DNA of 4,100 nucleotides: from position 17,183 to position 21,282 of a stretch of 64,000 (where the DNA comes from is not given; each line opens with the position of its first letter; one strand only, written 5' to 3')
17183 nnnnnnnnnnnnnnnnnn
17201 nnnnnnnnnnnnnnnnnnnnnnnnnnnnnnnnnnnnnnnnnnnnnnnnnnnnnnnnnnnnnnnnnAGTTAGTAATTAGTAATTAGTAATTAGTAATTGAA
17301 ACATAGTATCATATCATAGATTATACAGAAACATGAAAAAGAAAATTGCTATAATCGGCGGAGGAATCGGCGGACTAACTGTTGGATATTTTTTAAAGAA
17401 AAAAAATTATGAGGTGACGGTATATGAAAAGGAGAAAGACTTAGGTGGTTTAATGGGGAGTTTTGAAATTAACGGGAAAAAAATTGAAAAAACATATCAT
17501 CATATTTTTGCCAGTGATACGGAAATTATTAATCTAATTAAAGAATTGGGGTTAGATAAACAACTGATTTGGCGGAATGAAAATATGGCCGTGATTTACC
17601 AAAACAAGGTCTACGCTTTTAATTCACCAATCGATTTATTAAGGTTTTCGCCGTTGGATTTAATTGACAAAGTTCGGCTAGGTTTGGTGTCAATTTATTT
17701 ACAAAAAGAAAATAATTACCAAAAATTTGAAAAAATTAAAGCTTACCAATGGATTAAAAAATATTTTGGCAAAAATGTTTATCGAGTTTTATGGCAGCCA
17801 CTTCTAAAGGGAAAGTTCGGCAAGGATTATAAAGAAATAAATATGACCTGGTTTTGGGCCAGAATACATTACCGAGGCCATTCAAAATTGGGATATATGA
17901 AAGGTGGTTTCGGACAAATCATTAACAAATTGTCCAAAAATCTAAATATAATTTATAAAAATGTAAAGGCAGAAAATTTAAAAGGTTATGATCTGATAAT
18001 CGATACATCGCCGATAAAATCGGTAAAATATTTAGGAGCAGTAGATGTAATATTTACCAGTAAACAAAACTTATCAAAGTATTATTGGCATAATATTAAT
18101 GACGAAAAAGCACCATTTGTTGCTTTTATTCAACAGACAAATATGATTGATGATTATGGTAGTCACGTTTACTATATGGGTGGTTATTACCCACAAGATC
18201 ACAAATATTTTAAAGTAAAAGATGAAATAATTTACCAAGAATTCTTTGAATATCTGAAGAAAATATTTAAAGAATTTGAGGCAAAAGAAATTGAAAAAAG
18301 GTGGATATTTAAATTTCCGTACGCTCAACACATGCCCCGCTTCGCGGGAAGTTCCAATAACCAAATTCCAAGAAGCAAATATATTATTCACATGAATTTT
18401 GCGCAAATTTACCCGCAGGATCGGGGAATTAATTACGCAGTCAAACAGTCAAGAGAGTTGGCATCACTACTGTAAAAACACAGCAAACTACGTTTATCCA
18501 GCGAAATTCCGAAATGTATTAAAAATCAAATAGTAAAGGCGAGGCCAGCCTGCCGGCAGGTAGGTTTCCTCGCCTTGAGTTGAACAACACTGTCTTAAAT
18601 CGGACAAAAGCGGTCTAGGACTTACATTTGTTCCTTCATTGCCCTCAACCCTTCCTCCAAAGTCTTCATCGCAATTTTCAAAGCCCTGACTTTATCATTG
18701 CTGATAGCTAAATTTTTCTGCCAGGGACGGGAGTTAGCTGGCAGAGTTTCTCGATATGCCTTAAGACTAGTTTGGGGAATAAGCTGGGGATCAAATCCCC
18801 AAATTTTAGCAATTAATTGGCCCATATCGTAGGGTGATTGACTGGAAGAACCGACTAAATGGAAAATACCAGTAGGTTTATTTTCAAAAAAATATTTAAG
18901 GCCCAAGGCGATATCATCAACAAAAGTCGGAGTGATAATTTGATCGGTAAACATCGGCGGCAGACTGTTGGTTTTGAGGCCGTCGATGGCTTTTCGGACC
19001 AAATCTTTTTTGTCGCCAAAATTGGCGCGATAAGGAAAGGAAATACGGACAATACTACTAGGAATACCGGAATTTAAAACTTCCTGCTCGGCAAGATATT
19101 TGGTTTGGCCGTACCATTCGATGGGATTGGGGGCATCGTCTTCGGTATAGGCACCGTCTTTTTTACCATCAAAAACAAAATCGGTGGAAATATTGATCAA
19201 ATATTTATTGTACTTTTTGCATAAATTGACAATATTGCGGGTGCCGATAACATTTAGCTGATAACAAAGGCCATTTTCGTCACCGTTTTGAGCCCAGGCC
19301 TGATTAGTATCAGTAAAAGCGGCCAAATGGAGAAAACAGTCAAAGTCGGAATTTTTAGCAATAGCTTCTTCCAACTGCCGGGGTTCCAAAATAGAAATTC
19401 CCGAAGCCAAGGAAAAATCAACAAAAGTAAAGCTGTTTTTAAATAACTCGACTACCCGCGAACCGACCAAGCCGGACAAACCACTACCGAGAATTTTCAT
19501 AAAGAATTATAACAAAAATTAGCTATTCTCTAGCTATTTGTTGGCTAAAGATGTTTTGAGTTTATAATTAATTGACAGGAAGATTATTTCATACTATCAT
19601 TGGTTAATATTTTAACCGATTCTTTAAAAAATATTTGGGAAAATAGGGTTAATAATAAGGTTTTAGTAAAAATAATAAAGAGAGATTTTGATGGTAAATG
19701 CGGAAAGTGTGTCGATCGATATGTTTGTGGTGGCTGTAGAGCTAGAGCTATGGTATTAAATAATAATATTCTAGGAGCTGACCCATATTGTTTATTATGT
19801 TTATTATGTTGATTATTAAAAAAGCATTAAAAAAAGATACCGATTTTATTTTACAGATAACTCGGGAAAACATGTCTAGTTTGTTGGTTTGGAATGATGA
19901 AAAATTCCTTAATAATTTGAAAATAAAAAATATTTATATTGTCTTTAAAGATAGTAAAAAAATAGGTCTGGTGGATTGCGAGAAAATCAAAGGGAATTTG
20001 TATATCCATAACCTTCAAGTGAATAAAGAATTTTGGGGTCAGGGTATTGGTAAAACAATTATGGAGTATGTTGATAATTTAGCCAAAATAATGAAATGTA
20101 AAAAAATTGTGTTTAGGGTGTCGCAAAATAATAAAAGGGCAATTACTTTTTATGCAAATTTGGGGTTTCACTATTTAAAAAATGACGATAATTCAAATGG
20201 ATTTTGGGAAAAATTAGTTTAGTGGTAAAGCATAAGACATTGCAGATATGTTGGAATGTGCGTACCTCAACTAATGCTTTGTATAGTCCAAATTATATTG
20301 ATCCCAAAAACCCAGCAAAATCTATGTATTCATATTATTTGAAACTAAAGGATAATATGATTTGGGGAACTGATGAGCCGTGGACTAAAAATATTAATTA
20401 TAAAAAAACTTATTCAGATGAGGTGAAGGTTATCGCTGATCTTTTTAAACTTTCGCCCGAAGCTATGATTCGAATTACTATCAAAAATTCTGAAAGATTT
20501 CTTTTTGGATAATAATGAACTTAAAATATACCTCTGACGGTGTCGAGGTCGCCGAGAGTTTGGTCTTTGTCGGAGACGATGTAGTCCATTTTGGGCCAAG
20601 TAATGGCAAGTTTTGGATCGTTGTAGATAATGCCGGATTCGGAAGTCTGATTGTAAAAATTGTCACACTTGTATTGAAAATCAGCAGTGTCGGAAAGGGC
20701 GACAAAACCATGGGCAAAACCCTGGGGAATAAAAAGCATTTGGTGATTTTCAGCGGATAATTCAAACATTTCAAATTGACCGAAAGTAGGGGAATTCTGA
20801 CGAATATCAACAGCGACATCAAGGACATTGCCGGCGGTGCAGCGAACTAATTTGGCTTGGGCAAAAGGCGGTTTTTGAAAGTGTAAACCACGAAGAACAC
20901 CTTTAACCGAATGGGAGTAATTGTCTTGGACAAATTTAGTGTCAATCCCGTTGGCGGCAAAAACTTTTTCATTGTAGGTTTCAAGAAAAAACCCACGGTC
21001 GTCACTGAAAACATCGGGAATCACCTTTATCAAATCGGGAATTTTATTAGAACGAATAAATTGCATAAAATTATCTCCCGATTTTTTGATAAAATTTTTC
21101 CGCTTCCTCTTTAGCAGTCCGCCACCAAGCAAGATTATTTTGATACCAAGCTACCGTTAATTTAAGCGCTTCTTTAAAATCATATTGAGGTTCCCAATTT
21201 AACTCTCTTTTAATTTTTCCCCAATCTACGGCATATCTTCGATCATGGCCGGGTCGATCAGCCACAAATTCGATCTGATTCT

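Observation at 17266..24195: The str operon (rpsL-rpsG ... fusA-tuf) is split by a 7-kb mixed-strand insertion carrying dTDP-rhamnose genes and accessory genes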

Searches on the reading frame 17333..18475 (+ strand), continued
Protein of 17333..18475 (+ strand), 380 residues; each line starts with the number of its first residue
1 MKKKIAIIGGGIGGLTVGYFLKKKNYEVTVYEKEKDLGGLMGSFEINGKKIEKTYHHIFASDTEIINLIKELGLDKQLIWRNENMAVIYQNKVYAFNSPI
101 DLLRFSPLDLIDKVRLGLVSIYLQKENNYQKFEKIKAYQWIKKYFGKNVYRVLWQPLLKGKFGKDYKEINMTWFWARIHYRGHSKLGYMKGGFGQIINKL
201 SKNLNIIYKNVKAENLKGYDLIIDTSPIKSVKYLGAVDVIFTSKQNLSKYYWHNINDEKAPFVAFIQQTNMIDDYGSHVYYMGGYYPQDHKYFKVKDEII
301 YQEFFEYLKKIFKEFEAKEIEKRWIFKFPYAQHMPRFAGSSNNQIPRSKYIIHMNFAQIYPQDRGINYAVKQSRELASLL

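Call 55: fold_search(model_id=the predicted structure, library=pdb)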
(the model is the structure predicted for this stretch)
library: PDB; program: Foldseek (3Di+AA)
matches with E <= 10: 1967; with E <= 0.001: 742
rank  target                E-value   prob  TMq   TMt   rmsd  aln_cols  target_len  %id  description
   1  5mog_A                2.1e-19  1.00  0.81  0.67   4.4       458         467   14  Oryza sativa phytoene desaturase inhibited by norflurazon (released 2017-07-12)
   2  5mog_E                6.5e-19  1.00  0.81  0.67   4.4       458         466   14  Oryza sativa phytoene desaturase inhibited by norflurazon (released 2017-07-12)
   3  5mog_C                6.9e-19  1.00  0.80  0.66   4.5       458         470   15  Oryza sativa phytoene desaturase inhibited by norflurazon (released 2017-07-12)
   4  5mog_B                2.7e-18  1.00  0.81  0.66   4.5       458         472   15  Oryza sativa phytoene desaturase inhibited by norflurazon (released 2017-07-12)
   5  9a78_B                3.2e-18  1.00  0.76  0.63   5.4       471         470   15  Integrative model of SYFB-CGOX by crosslinking MS and deep learning (released 2024-09-18)
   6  2ive_B                7.7e-18  1.00  0.79  0.68   5.3       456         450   13  Structure of protoporphyrinogen oxidase from Myxococcus xanthus (released 2006-10-17)
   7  3i6d_B                1.1e-17  1.00  0.74  0.68   4.9       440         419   16  Crystal structure of PPO from bacillus subtilis with AF (released 2009-12-08)
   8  3lov                  1.2e-17  1.00  0.74  0.63   6.0       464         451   15  Crystal structure of Putative protoporphyrinogen oxidase (YP_001813199.1) from Exiguobacterium sp. 255-15 at 2.06 A reso (released 2010-02-23)
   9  2ivd_B                1.8e-17  1.00  0.78  0.67   5.6       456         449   13  Structure of protoporphyrinogen oxidase from Myxococcus xanthus with acifluorfen (released 2006-10-17)
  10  3i6d_A                2.4e-17  1.00  0.74  0.68   4.7       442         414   16  Crystal structure of PPO from bacillus subtilis with AF (released 2009-12-08)
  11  1sez_A                3.6e-17  1.00  0.72  0.60   6.3       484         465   16  Crystal Structure of Protoporphyrinogen IX Oxidase (released 2004-04-13)
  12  2ivd_A                4.3e-17  1.00  0.79  0.68   5.1       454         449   13  Structure of protoporphyrinogen oxidase from Myxococcus xanthus with acifluorfen (released 2006-10-17)
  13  7eme_B                2.8e-16  1.00  0.73  0.68   5.1       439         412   12  Putative Leptospira interrogans recombinant L-amino acid oxidase (released 2021-08-18)
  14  2ive_A                5.1e-16  1.00  0.79  0.67   4.9       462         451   12  Structure of protoporphyrinogen oxidase from Myxococcus xanthus (released 2006-10-17)
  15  7eme_A                8.2e-16  1.00  0.75  0.70   4.9       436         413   12  Putative Leptospira interrogans recombinant L-amino acid oxidase (released 2021-08-18)
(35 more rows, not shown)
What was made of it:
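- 17333..18475 (+): FAD-dependent oxidoreductase of the PRK07233 family, divergent from fusA. It is the conserved last gene of the island. Foldseek best matches are phytoene desaturase 5mog (TM 0.81) and PPOX 2ive (0.79); UDP-galactopyranose mutases score lower at 0.63-0.73 (call 55).
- On UDP-galactopyranose mutase (Glf): Foldseek ranks PDS and PPOX first; Glf structures come at rank 28 or lower with TM 0.63-0.73 (call 55).
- Closest known: PRK07233 / NF005560 family of uncharacterised FAD oxidoreductases. Same: The fold matches PDS at TM 0.81 and PPOX at 0.79 (call 55).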

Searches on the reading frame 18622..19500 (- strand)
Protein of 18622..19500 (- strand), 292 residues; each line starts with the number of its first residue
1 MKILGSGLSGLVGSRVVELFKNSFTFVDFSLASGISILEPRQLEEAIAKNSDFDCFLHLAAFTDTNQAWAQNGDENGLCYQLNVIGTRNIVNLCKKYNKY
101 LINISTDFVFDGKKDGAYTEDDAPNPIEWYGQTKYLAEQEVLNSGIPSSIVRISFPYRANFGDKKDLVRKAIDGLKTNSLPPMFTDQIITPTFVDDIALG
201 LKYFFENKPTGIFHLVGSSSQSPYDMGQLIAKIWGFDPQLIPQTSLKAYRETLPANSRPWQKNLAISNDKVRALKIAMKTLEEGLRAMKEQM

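Call 4: search_protein_families(library=pfam, proteins=[window:18622-19500:-], max_evalue=0.01)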
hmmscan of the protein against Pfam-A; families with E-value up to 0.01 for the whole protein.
window:18622-19500:- (292 aa): 6 families
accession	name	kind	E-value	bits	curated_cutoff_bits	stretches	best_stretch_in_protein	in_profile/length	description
PF04321.23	RmlD_sub_bind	-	4.1e-43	147.9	27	1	1-288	1-281/287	RmlD substrate binding domain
PF01370.27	Epimerase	-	7.3e-12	45.6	20.9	1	7-157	5-173/240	NAD dependent epimerase/dehydratase family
PF07993.18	NAD_binding_4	-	3.2e-09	36.7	20.1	1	52-155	88-206/258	Male sterility protein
PF01073.25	3Beta_HSD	-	4.5e-07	29.6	22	1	37-144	54-160/280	3-beta hydroxysteroid dehydrogenase/isomerase family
PF16363.11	GDP_Man_Dehyd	-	3.7e-06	27.1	27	1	37-141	61-164/332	GDP-mannose 4,6 dehydratase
PF02719.21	Polysacc_synt_2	-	0.003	17.2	20.2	0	40-141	66-149/293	Polysaccharide biosynthesis protein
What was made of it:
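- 18622..19500 (-): rmlD-like dTDP-4-dehydrorhamnose reductase. Pfam RmlD_sub_bind, 4.1e-43, full length (call 4).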

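Call 10: search_protein_families(library=ncbifam, proteins=[window:18622-19500:-], max_evalue=0.01)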
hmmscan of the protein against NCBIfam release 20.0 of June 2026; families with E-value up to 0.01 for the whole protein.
window:18622-19500:- (292 aa): 12 families
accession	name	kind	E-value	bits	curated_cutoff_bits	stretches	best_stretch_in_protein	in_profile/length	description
TIGR01214.1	rmlD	equivalog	1.1e-41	142.8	224.05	1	3-288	2-281/285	dTDP-4-dehydrorhamnose reductase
NF007440.0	PRK09987.1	equivalog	1.2e-11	44.4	308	1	55-231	57-231/299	dTDP-4-dehydrorhamnose reductase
TIGR01179.1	galE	equivalog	5.6e-08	32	262.3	1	39-139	58-154/332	UDP-glucose 4-epimerase GalE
TIGR02197.1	heptose_epim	equivalog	4.2e-06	26.2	274.6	1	17-144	29-152/316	ADP-glyceromanno-heptose 6-epimerase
NF042423.1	oxyalk_red_Shew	equivalog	9.1e-06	25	580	1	78-146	89-161/331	2-alkyl-3-oxoalkanoate reductase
NF005539.0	PRK07201.1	equivalog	0.00011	21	549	1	45-142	70-162/657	SDR family oxidoreductase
TIGR01746.1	Thioester-redct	subfamily_domain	0.00014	21.2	213.35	1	81-154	110-193/371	thioester reductase domain-containing protein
NF043036.1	ErythonDh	equivalog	0.00017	20.9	325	1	36-138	60-157/321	D-erythronate dehydrogenase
TIGR02622.1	CDP_4_6_dhtase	equivalog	0.0012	18.1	278.45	1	39-136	65-160/352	CDP-glucose 4,6-dehydratase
TIGR03466.1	HpnA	hypoth_equivalog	0.0024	16.8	367.65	1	54-143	66-154/327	hopanoid-associated sugar epimerase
NF052578.1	StrlDmthSdmBMthl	equivalog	0.0029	17.4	600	0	53-146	65-156/328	sterol demethylase protein SdmB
NF042422.1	oxyalk_red_OleD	equivalog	0.0092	15.4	580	0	41-145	44-154/329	2-alkyl-3-oxoalkanoate reductase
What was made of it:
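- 18622..19500 (-): TIGR01214 scores 142.8 bits, below its cutoff of 224 (call 10).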

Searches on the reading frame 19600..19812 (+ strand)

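Call 4: search_protein_families(library=pfam, proteins=[window:19600-19812:+], max_evalue=0.01)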
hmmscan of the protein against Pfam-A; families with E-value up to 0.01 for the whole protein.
window:19600-19812:+ (70 aa): 0 families

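Call 10: search_protein_families(library=ncbifam, proteins=[window:19600-19812:+], max_evalue=0.01)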
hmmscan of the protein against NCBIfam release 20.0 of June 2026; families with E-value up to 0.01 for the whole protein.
window:19600-19812:+ (70 aa): 16 families
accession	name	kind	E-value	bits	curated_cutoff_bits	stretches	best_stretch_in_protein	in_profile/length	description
TIGR04055.1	rSAM_NirJ2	equivalog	9.9e-12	45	500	1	3-65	263-323/326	putative heme d1 biosynthesis radical SAM protein NirJ2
TIGR04545.1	rSAM_ahbD_hemeb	equivalog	1.6e-11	44.3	500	1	3-65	276-336/339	heme b synthase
TIGR04053.2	TIGR04053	equivalog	2.2e-11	43.7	395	1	3-65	303-363/366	TIGR04053 family radical SAM/SPASM domain-containing protein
NF050035.1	rSAM_WgK_link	exception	6.2e-11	41.9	650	1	3-65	300-362/367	radical SAM/SPASM peptide maturase WgkB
TIGR04303.1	GeoRSP_rSAM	equivalog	4.8e-09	36.2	400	1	2-64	264-324/325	GeoRSP system radical SAM/SPASM protein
TIGR04347.1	pseudo_SAM_Halo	equivalog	2.9e-06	26.8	525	1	3-66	320-385/390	TIGR04347 family pseudo-SAM/SPASM protein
TIGR04051.1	rSAM_NirJ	equivalog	2.9e-06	26.5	515.45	1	3-66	283-348/354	heme d1 biosynthesis radical SAM protein NirJ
TIGR04085.1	rSAM_more_4Fe4S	domain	1.2e-05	25.6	27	1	3-64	30-93/93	SPASM domain-containing protein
NF041298.1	rSAM_mat_DynA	equivalog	5e-05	22.4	450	1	3-64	281-339/356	dynobactin maturation radical SAM/SPASM protein DynA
TIGR04054.1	rSAM_NirJ1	equivalog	9.5e-05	21.2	650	1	3-66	317-382/387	putative heme d1 biosynthesis radical SAM protein NirJ1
TIGR04546.1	rSAM_ahbC_deAc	equivalog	0.0001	21.3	650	1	3-66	320-385/390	12,18-didecarboxysiroheme deacetylase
TIGR04340.1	rSAM_ACGX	hypoth_equivalog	0.00075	18.8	400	1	3-64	280-337/341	radical SAM/SPASM domain protein, ACGX system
TIGR04304.1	GeoRSP_SPASM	equivalog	0.0013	17.9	300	1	9-65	238-293/293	GeoRSP system SPASM domain protein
TIGR02109.1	PQQ_syn_pqqE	equivalog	0.0021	17.1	381.35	1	3-66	270-332/358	pyrroloquinoline quinone biosynthesis protein PqqE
TIGR04251.1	SCM_rSAM_ScmF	equivalog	0.0029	17.1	400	1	5-64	279-339/353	SynChlorMet cassette radical SAM/SPASM protein ScmF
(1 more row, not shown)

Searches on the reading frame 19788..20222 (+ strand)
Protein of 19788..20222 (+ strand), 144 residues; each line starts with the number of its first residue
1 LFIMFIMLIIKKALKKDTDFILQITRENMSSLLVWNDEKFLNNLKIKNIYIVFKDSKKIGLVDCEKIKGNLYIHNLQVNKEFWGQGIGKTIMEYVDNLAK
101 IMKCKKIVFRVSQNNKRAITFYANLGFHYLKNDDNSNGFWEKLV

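Call 4: search_protein_families(library=pfam, proteins=[window:19788-20222:+], max_evalue=0.01)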
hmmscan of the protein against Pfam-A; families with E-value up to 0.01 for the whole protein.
window:19788-20222:+ (144 aa): 6 families
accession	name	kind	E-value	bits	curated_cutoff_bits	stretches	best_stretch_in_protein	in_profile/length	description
PF00583.31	Acetyltransf_1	-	9.6e-14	52.1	20.7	1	47-127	33-116/116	Acetyltransferase (GNAT) family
PF13508.13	Acetyltransf_7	-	4.1e-13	50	27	1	48-128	4-83/84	Acetyltransferase (GNAT) domain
PF13673.13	Acetyltransf_10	-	7.2e-11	42.6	23.6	1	47-139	31-119/128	Acetyltransferase (GNAT) domain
PF13302.13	Acetyltransf_3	-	2e-05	25.8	25.4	1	50-128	56-138/138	Acetyltransferase (GNAT) domain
PF08445.16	FR47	-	0.00011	22.6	22.1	1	72-130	23-80/86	FR47-like protein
PF13420.13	Acetyltransf_4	-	0.0019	18.7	24.3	1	23-131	24-138/155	Acetyltransferase (GNAT) domain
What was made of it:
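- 19600..20512 (+): Low-GC secondary block: SPASM-domain C-terminal remnant (19600-19812), intact GNAT acetyltransferase (19797-20222) and an orphan 84-aa ORF (20258-20512). GNAT: Pfam 9.6e-14 (call 4).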

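Call 10: search_protein_families(library=ncbifam, proteins=[window:19797-20222:+], max_evalue=0.01)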
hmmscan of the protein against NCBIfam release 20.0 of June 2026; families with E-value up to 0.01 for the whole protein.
window:19797-20222:+ (141 aa): 21 families
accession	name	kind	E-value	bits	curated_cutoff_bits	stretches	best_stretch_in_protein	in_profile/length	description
TIGR01575.1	rimI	equivalog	2.3e-13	50.4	86.4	1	16-127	3-115/132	ribosomal protein S18-alanine N-acetyltransferase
TIGR03585.1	PseH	equivalog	6.4e-08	32.8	93.1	1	38-128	42-137/156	UDP-4-amino-4,6-dideoxy-N-acetyl-beta-L-altrosamine N-acetyltransferase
NF000360.1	sat4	exception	6.9e-08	32.8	380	1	43-126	71-155/180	streptothricin N-acetyltransferase Sat4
NF007853.0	PRK10562.1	equivalog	7.7e-08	32.7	125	1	52-129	56-125/146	N-acetyltransferase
NF002959.0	PRK03624.1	equivalog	3e-07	30.2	124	1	70-125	75-130/147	GNAT family acetyltransferase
NF053587.1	SpmdActasePaiA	equivalog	5.6e-07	29.5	250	1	66-124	89-147/172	spermidine/spermine N(1)-acetyltransferase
NF007025.1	PRK09491.1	equivalog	1.8e-06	27.9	173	1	13-126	9-121/145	ribosomal protein S18-alanine N-acetyltransferase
NF005840.0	PRK07757.1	equivalog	1.2e-05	25.2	154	1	5-137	3-131/153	N-acetyltransferase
NF040503.1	resist_ArsN1a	equivalog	1.6e-05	24.7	170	1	74-125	83-134/159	arsinothricin resistance N-acetyltransferase ArsN1 family A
NF041716.1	HxA_phane_GNAT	equivalog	6.4e-05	22.9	250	1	67-125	82-141/152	cyclophane-containing RiPP N-acetyltransferase HaaN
NF043067.1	AAC_6p_group_E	equivalog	0.00011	22.1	140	1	53-125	56-128/140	aminoglycoside 6'-N-acetyltransferase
TIGR01686.1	FkbH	subfamily_domain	0.00012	21.4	146.65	1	16-125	210-320/323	FkbH domain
NF007807.0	PRK10514.1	equivalog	0.00014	21.8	134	1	68-127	71-125/147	acetyltransferase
NF040702.1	ileS_w_GNAT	exception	0.00022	19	1999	1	62-135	356-428/1100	isoleucine--tRNA ligase, N-acetyltransferase domain-containing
NF033083.0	AAC_3_I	equivalog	0.00025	21.2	200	1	60-124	70-134/145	AAC(3)-I family aminoglycoside N-acetyltransferase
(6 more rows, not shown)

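Call 32: search_protein_families(library=phrogs, proteins=[window:19797-20222:+], max_evalue=0.01)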
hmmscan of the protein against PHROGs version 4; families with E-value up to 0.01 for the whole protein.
window:19797-20222:+ (141 aa): 7 families
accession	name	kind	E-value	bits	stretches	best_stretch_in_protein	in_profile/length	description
phrog_3810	-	other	4e-17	63.6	1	44-125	58-143/155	acetyltransferase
phrog_1249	-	other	1.7e-10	41.9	1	4-132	7-154/180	acetyltransferase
phrog_21214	-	other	4.4e-07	31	1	35-125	41-123/129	acetyltransferase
phrog_20341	-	other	1.2e-06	29.9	1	44-127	72-156/180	acetyltransferase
phrog_1758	-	other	8.5e-06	26.8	1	67-134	99-168/184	acetyltransferase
phrog_8663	-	unknown function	0.00055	20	1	47-125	198-276/314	-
phrog_11143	-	unknown function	0.00076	19.5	1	11-111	197-301/357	-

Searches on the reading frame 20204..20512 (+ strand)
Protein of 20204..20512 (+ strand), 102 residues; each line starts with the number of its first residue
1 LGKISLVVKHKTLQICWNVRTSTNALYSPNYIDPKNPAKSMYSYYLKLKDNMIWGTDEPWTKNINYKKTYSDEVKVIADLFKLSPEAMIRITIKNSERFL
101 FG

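Call 4: search_protein_families(library=pfam, proteins=[window:20204-20512:+], max_evalue=0.01)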
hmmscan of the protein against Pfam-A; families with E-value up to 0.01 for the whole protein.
window:20204-20512:+ (102 aa): 1 family
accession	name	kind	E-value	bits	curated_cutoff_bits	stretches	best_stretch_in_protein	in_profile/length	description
PF01026.27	TatD_DNase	-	0.0098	15.7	27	0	49-99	195-251/253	TatD related DNase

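Call 10: search_protein_families(library=ncbifam, proteins=[window:20258-20512:+], max_evalue=0.01)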
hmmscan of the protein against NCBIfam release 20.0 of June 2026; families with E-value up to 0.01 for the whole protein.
window:20258-20512:+ (84 aa): 0 families

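Call 32: search_protein_families(library=phrogs, proteins=[window:20258-20512:+, window:20204-20512:+], max_evalue=0.01)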
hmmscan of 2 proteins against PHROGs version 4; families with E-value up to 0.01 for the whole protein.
window:20258-20512:+ (84 aa): 0 families

window:20204-20512:+ (102 aa): 0 families

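Call 35: find_homologous_proteins(query=window:20204-20512:+, max_evalue=0.001)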
Query window:20204-20512:+ (102 aa): 1 proteins with E <= 0.001 among 3 candidates.
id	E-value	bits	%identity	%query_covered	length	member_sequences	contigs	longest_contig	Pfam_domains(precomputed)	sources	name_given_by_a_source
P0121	9.9e-59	214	99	94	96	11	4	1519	-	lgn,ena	-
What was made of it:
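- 19600..20512 (+): The orphan ORF has only self-matches (call 35).
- Tried and rejected: The 102-aa ORF as a TatD remnant: only a sub-threshold Pfam hit (E = 0.0098, call 4) and no homologs (call 35), so it is left as an orphan.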

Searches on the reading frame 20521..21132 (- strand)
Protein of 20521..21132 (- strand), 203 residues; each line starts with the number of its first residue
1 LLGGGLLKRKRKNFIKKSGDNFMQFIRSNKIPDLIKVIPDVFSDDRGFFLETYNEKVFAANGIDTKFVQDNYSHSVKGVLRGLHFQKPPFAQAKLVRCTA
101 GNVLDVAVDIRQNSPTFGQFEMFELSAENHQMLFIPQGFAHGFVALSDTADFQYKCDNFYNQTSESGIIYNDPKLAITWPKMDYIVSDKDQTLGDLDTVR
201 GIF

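Call 4: search_protein_families(library=pfam, proteins=[window:20521-21132:-], max_evalue=0.01)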
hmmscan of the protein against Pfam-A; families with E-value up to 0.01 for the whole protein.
window:20521-21132:- (203 aa): 1 family
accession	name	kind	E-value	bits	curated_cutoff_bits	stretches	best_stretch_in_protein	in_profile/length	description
PF00908.23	dTDP_sugar_isom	-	1.9e-71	239.7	27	1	30-196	3-166/168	dTDP-4-dehydrorhamnose 3,5-epimerase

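Call 10: search_protein_families(library=ncbifam, proteins=[window:20521-21066:-], max_evalue=0.01)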
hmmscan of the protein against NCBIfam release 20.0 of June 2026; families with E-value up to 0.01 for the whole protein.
window:20521-21066:- (181 aa): 1 family
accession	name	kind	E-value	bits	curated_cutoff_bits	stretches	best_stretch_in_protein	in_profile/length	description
TIGR01221.1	rmlC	equivalog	7.3e-69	231.1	155.75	1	7-174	5-172/176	dTDP-4-dehydrorhamnose 3,5-epimerase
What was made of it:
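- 20521..21066 (-): rmlC, dTDP-4-dehydrorhamnose 3,5-epimerase (181 aa from the ATG at 21066). TIGR01221, 231 bits against a cutoff of 156 (call 10).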
